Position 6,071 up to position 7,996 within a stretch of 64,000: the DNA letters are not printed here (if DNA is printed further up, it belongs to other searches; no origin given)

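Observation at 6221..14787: Uncharacterised three-to-four gene operon attached to the 3' end of a type I R-M locus: candidate novel defence system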

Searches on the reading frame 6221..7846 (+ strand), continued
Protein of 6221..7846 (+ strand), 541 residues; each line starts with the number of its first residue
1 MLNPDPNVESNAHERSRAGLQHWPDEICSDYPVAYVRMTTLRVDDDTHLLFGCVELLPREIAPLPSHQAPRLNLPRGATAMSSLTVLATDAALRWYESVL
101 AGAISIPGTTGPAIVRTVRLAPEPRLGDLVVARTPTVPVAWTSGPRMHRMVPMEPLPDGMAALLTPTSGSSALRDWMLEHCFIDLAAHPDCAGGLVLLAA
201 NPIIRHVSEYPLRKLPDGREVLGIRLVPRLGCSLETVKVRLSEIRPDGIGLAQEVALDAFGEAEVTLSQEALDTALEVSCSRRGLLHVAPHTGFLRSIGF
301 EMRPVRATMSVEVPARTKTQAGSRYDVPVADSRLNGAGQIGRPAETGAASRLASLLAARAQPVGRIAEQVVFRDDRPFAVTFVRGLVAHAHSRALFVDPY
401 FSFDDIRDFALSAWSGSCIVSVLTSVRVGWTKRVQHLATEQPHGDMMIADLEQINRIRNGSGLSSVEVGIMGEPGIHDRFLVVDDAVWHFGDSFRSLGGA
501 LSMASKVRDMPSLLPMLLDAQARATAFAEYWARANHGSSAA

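Call 67: fold_search(model_id=the predicted structure, library=pdb)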
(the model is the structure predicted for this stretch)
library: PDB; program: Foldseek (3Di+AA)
matches with E <= 10: 1975; with E <= 0.001: 20
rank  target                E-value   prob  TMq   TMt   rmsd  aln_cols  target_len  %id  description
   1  6ehi_D                4.3e-05  1.00  0.21  0.61   5.0       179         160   12  NucT from Helicobacter pylori (released 2018-01-17)
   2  5bpd_C                7.9e-05  1.00  0.17  0.31  12.4       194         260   13  Structure of TrmBL2, an archaeal chromatin protein, shows a novel mode of DNA binding. (released 2015-09-02)
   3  5bpi_C                1.0e-04  1.00  0.18  0.33  11.8       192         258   12  Structure of TrmBL2, an archaeal chromatin protein, shows a novel mode of DNA binding. (released 2015-09-02)
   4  6ehi_A                1.3e-04  1.00  0.20  0.57   5.5       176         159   12  NucT from Helicobacter pylori (released 2018-01-17)
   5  6mol_B                1.5e-04  0.98  0.14  0.29  15.4       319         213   11  Monoextended DARPin M_R12 complex with EpoR (released 2019-06-05)
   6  6ehi_B                1.5e-04  1.00  0.19  0.56   5.3       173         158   13  NucT from Helicobacter pylori (released 2018-01-17)
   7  6moi_B                1.5e-04  0.98  0.15  0.29  15.7       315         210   12  Dimeric DARPin C_angle_R5 complex with EpoR (released 2019-06-05)
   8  6mof_B                2.0e-04  0.98  0.15  0.30  16.2       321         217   12  Monomeric DARPin G2 complex with EpoR (released 2019-06-05)
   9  5box_A                2.1e-04  1.00  0.18  0.34   7.7       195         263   13  Structure of TrmBL2, an archaeal chromatin protein, shows a novel mode of DNA binding. (released 2015-09-02)
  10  6mol_C                2.1e-04  0.95  0.14  0.28  15.2       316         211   11  Monoextended DARPin M_R12 complex with EpoR (released 2019-06-05)
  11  5bqt_A                2.3e-04  1.00  0.18  0.34   7.7       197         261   12  Structure of TrmBL2, an archaeal chromatin protein, shows a novel mode of DNA binding. (released 2015-09-02)
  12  5qhm                  2.5e-04  1.00  0.17  0.51   5.8       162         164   16  PanDDA analysis group deposition of models with modelled events (e.g. bound ligands) -- Crystal Structure of human FAM83 (released 2018-12-19)
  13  6moe_D                2.7e-04  0.97  0.15  0.29  16.3       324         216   11  Monomeric DARPin E2 complex with EpoR (released 2019-06-05)
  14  5lzk_A                3.5e-04  1.00  0.19  0.52   5.8       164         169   16  Structure of the domain of unknown function DUF1669 from human FAM83B (released 2016-10-26)
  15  5bpi_D                3.5e-04  1.00  0.18  0.33  11.9       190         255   13  Structure of TrmBL2, an archaeal chromatin protein, shows a novel mode of DNA binding. (released 2015-09-02)
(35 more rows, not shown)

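Call 73: find_encoding_contigs(protein=P0160, flank=8000, max_places=1)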
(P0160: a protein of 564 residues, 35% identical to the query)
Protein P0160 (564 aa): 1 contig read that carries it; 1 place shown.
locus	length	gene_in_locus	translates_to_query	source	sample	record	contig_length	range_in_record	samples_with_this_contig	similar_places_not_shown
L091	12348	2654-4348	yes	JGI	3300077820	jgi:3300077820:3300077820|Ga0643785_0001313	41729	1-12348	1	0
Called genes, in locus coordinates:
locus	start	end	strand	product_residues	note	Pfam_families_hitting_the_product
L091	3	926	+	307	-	?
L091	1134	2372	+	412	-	-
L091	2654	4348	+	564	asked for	-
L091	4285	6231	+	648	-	-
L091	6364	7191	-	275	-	-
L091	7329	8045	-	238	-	-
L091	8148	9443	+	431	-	-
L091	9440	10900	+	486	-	-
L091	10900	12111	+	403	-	-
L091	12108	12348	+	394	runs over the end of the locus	PF00089:Trypsin, PF13365:Trypsin_2 (weak)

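Call 74: find_encoding_contigs(protein=P0164, flank=8000, max_places=1)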
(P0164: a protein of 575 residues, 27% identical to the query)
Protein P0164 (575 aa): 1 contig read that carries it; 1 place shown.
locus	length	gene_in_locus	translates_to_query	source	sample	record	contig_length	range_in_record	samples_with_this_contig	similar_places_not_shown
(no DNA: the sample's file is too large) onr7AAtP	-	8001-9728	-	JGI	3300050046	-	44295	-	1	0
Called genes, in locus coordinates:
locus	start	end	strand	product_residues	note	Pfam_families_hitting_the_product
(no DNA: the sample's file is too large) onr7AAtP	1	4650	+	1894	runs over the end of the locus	PF00069:Pkinase, PF07714:PK_Tyr_Ser-Thr, PF13191:AAA_16, PF01590:GAF, PF13185:GAF_2, PF01590:GAF, PF13185:GAF_2, PF00512:HisKA, +2 more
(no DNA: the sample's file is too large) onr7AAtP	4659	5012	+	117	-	PF00072:Response_reg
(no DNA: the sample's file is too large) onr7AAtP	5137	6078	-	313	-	-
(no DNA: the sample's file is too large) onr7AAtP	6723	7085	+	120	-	-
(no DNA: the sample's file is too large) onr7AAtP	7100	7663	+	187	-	PF06559:DCD_N (weak), PF22769:DCD, PF00692:dUTPase (weak)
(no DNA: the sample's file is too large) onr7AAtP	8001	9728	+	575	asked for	-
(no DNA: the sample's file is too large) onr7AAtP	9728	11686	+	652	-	-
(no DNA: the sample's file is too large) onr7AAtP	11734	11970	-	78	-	-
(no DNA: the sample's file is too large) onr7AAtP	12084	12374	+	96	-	-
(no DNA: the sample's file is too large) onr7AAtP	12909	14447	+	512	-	-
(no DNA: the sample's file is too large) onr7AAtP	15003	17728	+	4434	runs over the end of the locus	-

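Call 75: find_encoding_contigs(protein=P0143, flank=8000, max_places=1)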
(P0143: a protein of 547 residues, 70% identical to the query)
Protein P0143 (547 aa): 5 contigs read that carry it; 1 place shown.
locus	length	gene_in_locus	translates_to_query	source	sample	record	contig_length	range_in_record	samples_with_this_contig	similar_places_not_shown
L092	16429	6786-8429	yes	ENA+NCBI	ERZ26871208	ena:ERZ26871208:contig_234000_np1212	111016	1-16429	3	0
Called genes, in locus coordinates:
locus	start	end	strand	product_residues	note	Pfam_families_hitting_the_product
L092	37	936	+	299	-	PF01794:Ferric_reduct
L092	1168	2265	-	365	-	PF00005:ABC_tran, PF17912:OB_MalK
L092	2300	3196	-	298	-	PF00528:BPD_transp_1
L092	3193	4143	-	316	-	PF00528:BPD_transp_1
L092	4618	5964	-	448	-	PF01547:SBP_bac_1, PF13416:SBP_bac_8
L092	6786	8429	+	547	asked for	-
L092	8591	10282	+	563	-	-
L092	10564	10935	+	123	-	-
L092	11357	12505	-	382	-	PF04909:Amidohydro_2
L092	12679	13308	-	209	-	PF03695:UPF0149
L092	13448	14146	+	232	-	PF00834:Ribul_P_3_epim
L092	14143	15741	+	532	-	PF16889:Hepar_II_III_N (faint), PF07940:Hepar_II_III_C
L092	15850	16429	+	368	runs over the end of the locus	PF13477:Glyco_trans_4_2, PF13439:Glyco_transf_4, PF13579:Glyco_trans_4_4, PF00534:Glycos_transf_1, PF13692:Glyco_trans_1_4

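Call 94: find_related_loci(query=A4, collection=viral_contigs, flank=8000)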
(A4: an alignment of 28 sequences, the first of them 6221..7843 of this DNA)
Query A4 (541 aa) in viral_contigs; peptide patterns used: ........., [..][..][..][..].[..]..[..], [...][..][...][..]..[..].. (x = any residue, [..] = any of these).
36 stretches matched a pattern, but none encodes a relative of the query by tblastn (E <= 1e-3).

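Call 107: get_annotated_region(hit=H2, flank=6000)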
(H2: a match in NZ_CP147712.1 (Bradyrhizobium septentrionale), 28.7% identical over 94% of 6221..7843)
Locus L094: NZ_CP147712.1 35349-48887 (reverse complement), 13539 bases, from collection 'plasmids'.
description: Bradyrhizobium septentrionale strain 5S5 plasmid pBs5S5b, complete sequence
organism: Bradyrhizobium septentrionale (NCBI taxid 1404411)
taxonomy: Bacteria; Pseudomonadota; Alphaproteobacteria; Hyphomicrobiales; Nitrobacteraceae; Bradyrhizobium; Bradyrhizobium septentrionale
host: -; source: Glycine max,cell culture,Root nodule from soybean plant inoculated with root zone soil from Apios americana; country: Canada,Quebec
typing (MOB-suite, as given by PLSDB): conjugative; relaxase MOBP,MOBQ; mating-pair formation MPF_T
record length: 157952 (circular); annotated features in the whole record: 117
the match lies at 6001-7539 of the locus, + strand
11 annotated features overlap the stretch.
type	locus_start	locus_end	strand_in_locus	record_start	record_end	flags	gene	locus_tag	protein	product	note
CDS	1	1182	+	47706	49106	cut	-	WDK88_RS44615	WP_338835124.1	ThiF family adenylyltransferase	-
CDS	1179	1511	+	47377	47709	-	-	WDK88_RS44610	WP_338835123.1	DUF6527 family protein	-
CDS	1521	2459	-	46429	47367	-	-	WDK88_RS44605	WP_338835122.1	hypothetical protein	-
CDS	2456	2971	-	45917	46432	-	-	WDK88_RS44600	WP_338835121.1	hypothetical protein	-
CDS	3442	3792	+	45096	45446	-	-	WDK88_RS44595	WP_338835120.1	hypothetical protein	-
CDS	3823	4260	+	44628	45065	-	-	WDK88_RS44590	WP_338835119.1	hypothetical protein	-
CDS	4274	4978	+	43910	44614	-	-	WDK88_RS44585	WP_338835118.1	hypothetical protein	-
CDS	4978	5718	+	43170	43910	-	-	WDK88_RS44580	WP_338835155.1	SOS response-associated peptidase family protein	GO:0006974 - DNA damage response [Evidence IEA]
CDS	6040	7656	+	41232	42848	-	-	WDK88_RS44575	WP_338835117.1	VPA1262 family N-terminal domain-containing protein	-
CDS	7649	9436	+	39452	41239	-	-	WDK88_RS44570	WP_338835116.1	hypothetical protein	-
CDS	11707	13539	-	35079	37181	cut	-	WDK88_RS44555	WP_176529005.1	recombinase family protein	GO:0006310 - DNA recombination [Evidence IEA]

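Call 108: get_annotated_region(hit=H4, flank=6000)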
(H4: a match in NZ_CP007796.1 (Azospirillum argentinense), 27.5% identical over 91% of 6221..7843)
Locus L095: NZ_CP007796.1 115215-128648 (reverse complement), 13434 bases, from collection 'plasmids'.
description: Azospirillum argentinense strain Az39 plasmid AbAZ39_p3, complete sequence
organism: Azospirillum argentinense (NCBI taxid 2970906)
taxonomy: Bacteria; Pseudomonadota; Alphaproteobacteria; Rhodospirillales; Azospirillaceae; Azospirillum; Azospirillum argentinense
host: -; source: Triticum aestivum L.,Root,wheat rhizosphere; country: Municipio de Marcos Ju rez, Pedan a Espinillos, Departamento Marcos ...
typing (MOB-suite, as given by PLSDB): non-mobilizable
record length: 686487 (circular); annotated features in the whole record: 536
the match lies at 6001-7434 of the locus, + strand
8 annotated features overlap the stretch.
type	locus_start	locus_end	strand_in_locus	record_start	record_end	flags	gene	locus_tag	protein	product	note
CDS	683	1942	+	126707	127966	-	-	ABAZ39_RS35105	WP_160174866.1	CorA family divalent cation transporter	GO:0055085 - transmembrane transport [Evidence IEA]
CDS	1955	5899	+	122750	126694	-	-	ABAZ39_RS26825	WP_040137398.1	ATP-binding protein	-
CDS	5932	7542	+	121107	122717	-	-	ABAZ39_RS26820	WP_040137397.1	VPA1262 family N-terminal domain-containing protein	-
CDS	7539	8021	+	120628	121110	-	-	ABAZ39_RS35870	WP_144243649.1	hypothetical protein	-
CDS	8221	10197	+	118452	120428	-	-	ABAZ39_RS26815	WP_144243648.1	hypothetical protein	-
CDS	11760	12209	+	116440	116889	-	-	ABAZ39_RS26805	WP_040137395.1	MarR family transcriptional regulator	GO:0006355 - regulation of DNA-templated transcription [Evidence IEA]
CDS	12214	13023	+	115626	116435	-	-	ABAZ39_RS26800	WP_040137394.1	NAD(P)-dependent oxidoreductase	-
CDS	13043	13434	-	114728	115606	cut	-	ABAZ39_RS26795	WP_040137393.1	TauD/TfdA family dioxygenase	-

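Call 109: get_annotated_region(hit=H5, flank=6000)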
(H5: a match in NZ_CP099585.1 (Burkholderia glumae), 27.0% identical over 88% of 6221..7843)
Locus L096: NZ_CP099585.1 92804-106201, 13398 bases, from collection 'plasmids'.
description: Burkholderia glumae strain GR20004 plasmid unnamed2, complete sequence
organism: Burkholderia glumae (NCBI taxid 337)
taxonomy: Bacteria; Pseudomonadota; Betaproteobacteria; Burkholderiales; Burkholderiaceae; Burkholderia; Burkholderia glumae
host: -; source: Oryza sativa,rice panicle; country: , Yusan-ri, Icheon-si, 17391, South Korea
typing (MOB-suite, as given by PLSDB): conjugative; replicon rep_cluster_1509; relaxase MOBF; mating-pair formation MPF_F
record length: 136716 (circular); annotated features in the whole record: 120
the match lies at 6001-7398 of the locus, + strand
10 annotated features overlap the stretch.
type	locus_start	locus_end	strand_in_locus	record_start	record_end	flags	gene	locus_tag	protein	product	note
CDS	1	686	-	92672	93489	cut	-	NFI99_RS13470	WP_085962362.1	IS5-like element ISBugl2 family transposase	-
CDS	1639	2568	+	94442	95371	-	-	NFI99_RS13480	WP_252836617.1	beta-propeller fold lactonase family protein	-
CDS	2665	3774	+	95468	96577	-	-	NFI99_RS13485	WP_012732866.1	crosslink repair DNA glycosylase YcaQ family protein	GO:0036297 - interstrand cross-link repair [Evidence IEA]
CDS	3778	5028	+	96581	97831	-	-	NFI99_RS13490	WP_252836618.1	transporter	-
CDS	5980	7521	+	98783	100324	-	-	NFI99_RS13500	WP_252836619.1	VPA1262 family N-terminal domain-containing protein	-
CDS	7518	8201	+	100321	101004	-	-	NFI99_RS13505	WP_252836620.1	hypothetical protein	-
CDS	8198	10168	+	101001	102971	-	-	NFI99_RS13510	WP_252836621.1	hypothetical protein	-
CDS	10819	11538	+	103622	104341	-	imuA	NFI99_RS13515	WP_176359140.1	translesion DNA synthesis-associated protein ImuA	GO:0051782 - negative regulation of cell division [Evidence IEA]; GO:0009432 - SOS response [Evidence IEA]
CDS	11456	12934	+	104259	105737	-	-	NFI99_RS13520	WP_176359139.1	DNA polymerase Y family protein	-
CDS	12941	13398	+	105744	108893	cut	-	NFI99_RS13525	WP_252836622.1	error-prone DNA polymerase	-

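Call 110: get_annotated_region(hit=H15, flank=6000)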
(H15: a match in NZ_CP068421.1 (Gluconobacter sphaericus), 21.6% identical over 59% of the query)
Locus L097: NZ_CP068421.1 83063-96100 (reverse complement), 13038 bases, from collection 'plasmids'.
description: Gluconobacter sphaericus strain SJF2-1 plasmid pSJF2-b, complete sequence
organism: Gluconobacter sphaericus (NCBI taxid 574987)
taxonomy: Bacteria; Pseudomonadota; Alphaproteobacteria; Rhodospirillales; Acetobacteraceae; Gluconobacter; Gluconobacter sphaericus
host: -; source: single cell,Campbell Early grape; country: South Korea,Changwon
typing (MOB-suite, as given by PLSDB): non-mobilizable; replicon rep_cluster_1287
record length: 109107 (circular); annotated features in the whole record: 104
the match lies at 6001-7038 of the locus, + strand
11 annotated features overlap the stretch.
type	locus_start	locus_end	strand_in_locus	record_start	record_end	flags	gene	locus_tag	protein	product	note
CDS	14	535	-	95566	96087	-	-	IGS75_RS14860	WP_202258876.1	hypothetical protein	-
CDS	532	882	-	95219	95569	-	-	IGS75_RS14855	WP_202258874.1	hypothetical protein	-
CDS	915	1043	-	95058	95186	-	-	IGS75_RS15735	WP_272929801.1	hypothetical protein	-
CDS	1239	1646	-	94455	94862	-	-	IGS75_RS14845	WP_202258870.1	hypothetical protein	-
CDS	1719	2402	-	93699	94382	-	-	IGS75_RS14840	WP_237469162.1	LPD29 domain-containing protein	-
CDS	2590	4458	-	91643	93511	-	-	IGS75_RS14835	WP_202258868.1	ParB/RepB/Spo0J family partition protein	GO:0007059 - chromosome segregation [Evidence IEA]; GO:0000910 - cytokinesis [Evidence IEA]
CDS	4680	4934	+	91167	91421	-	-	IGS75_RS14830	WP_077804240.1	type II toxin-antitoxin system prevent-host-death family antitoxin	-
CDS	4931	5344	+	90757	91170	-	-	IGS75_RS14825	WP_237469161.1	hypothetical protein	-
CDS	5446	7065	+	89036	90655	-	-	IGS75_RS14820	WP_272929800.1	VPA1262 family N-terminal domain-containing protein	-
CDS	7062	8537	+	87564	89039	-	-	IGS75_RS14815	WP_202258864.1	hypothetical protein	-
CDS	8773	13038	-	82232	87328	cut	-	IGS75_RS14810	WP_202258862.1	DEAD/DEAH box helicase family protein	-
